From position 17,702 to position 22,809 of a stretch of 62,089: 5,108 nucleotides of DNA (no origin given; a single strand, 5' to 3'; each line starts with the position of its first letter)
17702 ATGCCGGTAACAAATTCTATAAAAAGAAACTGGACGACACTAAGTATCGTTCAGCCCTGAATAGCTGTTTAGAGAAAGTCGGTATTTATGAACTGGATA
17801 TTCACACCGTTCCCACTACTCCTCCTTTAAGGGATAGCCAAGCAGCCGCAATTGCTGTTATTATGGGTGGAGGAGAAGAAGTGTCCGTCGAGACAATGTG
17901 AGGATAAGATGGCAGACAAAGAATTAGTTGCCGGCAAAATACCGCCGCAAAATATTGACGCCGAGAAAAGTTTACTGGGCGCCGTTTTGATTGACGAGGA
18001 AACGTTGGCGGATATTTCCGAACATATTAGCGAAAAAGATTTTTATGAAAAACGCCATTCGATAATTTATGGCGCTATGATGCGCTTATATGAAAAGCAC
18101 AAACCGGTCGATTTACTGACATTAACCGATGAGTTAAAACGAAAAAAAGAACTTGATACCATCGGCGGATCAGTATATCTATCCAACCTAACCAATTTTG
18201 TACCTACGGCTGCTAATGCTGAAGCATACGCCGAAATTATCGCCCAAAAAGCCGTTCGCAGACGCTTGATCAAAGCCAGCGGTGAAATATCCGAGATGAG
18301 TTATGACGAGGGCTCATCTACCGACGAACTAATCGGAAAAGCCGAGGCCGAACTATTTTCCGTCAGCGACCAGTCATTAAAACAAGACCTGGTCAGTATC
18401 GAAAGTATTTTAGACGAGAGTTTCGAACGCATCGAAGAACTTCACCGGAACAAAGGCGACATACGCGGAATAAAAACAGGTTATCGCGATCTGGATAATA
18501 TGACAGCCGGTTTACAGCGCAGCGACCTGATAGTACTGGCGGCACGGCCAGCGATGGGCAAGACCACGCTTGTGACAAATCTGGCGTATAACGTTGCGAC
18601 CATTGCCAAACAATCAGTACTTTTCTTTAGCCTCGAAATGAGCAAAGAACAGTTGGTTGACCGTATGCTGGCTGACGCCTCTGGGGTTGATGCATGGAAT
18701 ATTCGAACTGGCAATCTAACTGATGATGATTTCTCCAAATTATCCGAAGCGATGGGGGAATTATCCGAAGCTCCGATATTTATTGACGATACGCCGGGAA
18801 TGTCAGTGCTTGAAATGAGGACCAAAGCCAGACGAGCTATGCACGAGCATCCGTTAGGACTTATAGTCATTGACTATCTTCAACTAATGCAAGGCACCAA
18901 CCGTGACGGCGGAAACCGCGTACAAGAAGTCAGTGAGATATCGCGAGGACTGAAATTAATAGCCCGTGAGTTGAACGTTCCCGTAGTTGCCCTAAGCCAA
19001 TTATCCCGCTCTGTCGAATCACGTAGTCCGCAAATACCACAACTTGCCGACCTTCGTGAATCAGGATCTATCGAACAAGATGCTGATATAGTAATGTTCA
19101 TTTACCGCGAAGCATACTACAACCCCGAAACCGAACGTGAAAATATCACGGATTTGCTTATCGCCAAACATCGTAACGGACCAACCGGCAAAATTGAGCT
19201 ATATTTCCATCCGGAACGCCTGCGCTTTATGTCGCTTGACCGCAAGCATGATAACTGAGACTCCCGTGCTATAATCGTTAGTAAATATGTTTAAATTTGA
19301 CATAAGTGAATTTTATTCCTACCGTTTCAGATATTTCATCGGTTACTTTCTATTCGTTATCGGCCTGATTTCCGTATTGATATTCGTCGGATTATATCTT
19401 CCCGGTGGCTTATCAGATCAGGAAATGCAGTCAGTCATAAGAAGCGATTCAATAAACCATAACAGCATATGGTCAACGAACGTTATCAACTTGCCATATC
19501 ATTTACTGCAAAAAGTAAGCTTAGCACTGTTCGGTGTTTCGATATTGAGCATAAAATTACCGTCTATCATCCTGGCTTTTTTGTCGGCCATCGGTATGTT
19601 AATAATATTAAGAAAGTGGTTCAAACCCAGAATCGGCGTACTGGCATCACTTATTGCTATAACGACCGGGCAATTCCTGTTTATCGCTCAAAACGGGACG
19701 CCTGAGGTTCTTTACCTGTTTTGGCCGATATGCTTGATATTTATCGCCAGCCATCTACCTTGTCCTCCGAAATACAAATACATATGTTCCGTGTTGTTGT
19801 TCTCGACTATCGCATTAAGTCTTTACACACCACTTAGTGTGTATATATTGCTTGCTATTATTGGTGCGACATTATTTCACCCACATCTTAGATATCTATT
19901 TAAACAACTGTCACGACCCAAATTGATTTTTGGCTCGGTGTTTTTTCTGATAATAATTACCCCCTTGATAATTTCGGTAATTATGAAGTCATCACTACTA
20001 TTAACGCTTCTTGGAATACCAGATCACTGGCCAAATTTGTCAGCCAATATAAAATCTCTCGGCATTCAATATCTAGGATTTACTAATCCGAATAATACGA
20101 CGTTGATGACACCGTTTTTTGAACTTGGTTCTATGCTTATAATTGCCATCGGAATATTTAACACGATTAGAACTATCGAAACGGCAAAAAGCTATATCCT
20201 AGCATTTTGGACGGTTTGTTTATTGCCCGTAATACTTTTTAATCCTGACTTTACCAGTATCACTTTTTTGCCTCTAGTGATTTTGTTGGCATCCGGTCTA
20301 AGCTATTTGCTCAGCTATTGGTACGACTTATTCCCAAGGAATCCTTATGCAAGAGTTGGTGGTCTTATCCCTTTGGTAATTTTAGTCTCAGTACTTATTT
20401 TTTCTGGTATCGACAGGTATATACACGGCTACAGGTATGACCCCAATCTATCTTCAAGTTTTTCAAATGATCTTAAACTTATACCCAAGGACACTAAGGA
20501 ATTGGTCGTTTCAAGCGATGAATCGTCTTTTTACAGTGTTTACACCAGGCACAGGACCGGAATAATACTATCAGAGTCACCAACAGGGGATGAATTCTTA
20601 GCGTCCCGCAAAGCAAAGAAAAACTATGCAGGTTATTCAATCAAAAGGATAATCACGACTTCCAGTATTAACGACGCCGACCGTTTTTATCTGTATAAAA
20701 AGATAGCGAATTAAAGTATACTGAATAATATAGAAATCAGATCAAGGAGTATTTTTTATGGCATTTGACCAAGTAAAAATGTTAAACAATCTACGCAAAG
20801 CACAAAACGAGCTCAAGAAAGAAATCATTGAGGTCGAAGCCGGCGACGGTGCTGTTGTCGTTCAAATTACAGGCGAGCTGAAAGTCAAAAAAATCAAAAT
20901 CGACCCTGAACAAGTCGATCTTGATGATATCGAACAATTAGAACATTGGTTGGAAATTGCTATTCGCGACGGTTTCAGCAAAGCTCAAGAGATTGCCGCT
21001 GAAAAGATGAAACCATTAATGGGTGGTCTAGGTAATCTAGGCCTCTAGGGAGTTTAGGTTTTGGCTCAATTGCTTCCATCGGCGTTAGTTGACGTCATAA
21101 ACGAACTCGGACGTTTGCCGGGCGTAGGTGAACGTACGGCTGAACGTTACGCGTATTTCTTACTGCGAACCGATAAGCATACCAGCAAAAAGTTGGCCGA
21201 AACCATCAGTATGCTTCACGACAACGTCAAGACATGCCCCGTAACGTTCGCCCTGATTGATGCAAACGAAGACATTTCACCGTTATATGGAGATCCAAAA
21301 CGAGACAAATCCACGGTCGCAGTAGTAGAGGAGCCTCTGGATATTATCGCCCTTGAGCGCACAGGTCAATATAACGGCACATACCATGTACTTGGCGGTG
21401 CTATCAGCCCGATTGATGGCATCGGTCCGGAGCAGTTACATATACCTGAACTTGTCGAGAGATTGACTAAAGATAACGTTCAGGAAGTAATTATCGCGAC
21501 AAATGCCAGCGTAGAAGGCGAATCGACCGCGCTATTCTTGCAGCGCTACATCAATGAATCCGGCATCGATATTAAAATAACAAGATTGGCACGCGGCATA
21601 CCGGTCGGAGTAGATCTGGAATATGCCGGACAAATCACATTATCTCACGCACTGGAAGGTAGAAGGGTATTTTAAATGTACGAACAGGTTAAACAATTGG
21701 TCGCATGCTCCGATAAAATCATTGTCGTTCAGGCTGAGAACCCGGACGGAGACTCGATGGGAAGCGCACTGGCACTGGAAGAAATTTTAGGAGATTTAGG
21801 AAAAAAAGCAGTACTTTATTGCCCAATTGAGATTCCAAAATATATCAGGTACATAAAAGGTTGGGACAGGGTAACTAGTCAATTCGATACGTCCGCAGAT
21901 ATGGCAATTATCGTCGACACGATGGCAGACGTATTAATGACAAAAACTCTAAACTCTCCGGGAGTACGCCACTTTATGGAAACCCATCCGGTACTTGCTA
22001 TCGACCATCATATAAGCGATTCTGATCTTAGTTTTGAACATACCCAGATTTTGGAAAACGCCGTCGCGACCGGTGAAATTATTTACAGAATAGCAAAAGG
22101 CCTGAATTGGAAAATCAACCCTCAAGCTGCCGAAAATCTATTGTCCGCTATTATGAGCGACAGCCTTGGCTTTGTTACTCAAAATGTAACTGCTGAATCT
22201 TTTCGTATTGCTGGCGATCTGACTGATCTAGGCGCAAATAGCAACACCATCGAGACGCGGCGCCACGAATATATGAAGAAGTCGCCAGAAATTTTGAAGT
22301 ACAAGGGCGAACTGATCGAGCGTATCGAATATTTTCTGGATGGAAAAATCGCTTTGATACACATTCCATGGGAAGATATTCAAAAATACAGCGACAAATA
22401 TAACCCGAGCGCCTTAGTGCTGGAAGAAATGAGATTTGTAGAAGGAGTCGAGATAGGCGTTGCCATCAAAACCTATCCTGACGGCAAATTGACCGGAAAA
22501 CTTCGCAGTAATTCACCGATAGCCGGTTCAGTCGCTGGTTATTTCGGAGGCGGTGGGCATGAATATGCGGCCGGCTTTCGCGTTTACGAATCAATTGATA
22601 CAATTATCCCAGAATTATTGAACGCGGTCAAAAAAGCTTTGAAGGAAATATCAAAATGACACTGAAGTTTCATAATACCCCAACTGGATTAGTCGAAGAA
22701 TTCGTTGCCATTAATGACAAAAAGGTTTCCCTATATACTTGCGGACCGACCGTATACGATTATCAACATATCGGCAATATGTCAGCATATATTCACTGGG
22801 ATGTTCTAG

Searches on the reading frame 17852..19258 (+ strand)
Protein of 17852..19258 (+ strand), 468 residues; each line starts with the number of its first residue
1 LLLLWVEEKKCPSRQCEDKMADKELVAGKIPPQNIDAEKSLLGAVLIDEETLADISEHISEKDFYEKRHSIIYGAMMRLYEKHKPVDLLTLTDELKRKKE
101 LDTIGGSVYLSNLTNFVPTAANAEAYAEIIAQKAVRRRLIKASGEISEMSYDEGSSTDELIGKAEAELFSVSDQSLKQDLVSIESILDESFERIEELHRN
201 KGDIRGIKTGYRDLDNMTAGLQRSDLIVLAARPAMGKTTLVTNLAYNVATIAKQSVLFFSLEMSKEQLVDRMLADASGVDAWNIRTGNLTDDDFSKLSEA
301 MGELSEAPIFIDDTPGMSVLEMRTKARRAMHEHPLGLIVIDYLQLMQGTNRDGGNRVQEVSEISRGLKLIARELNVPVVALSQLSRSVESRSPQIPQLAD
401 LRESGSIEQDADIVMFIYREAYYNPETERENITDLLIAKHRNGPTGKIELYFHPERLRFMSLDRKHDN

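Call 50: search_protein_families(library=pfam, proteins=[window:17852-19258:+], max_evalue=0.00001)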
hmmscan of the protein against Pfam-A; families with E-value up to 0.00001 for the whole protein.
window:17852-19258:+ (468 aa): 4 families
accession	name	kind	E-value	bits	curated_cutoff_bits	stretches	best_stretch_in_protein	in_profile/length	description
PF03796.21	DnaB_C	-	6.5e-109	363.6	27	1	206-460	1-254/255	DnaB-like helicase C terminal domain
PF00772.26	DnaB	-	1.2e-34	118.9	23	1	31-131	2-102/103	DnaB-like helicase N terminal domain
PF13481.12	AAA_25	-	1.7e-13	51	27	1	217-383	25-189/195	AAA domain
PF06745.19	ATPase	-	7.9e-06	25.8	26.6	0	207-356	1-141/231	KaiC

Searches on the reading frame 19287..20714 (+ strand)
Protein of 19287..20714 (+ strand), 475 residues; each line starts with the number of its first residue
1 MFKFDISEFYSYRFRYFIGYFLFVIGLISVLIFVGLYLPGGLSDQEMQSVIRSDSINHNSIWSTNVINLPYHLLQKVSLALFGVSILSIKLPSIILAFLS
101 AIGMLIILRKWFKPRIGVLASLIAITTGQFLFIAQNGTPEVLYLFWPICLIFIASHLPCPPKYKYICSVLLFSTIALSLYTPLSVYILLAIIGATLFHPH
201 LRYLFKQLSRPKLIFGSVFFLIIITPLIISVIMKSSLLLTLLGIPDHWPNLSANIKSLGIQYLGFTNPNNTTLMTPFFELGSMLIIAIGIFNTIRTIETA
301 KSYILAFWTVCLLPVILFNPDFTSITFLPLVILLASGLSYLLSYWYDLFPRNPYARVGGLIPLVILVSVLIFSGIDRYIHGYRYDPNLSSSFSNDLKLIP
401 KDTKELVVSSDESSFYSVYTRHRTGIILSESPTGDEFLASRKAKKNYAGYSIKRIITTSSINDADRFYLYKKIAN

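Call 50: search_protein_families(library=pfam, proteins=[window:19287-20714:+], max_evalue=0.00001)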
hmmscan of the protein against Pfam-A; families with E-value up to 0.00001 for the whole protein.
window:19287-20714:+ (475 aa): 1 family
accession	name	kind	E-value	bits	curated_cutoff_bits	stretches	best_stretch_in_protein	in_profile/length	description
PF13231.12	PMT_2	-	2.1e-08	35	26.1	1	73-228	8-158/160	Dolichyl-phosphate-mannose-protein mannosyltransferase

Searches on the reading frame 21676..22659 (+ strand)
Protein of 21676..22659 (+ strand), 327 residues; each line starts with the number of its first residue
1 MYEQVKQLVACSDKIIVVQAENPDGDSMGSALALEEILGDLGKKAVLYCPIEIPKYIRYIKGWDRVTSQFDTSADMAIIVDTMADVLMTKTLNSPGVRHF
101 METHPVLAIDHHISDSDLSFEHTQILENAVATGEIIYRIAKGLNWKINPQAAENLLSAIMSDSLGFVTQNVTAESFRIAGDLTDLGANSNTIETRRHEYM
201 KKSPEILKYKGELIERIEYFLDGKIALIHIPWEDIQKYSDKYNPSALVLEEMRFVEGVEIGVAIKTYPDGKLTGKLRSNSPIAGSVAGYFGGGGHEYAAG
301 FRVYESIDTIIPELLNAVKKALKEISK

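Call 83: search_protein_families(library=pfam, proteins=[window:21676-22659:+], max_evalue=0.0001)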
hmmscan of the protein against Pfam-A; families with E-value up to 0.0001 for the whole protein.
window:21676-22659:+ (327 aa): 2 families
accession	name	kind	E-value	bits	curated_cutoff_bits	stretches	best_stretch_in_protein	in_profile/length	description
PF01368.27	DHH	-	4.8e-11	43.4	28.1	1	14-159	1-125/125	DHH family, N-terminal domain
PF02272.25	DHHA1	-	2.4e-07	31.6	25.9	1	248-324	21-102/102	DHHA1 domain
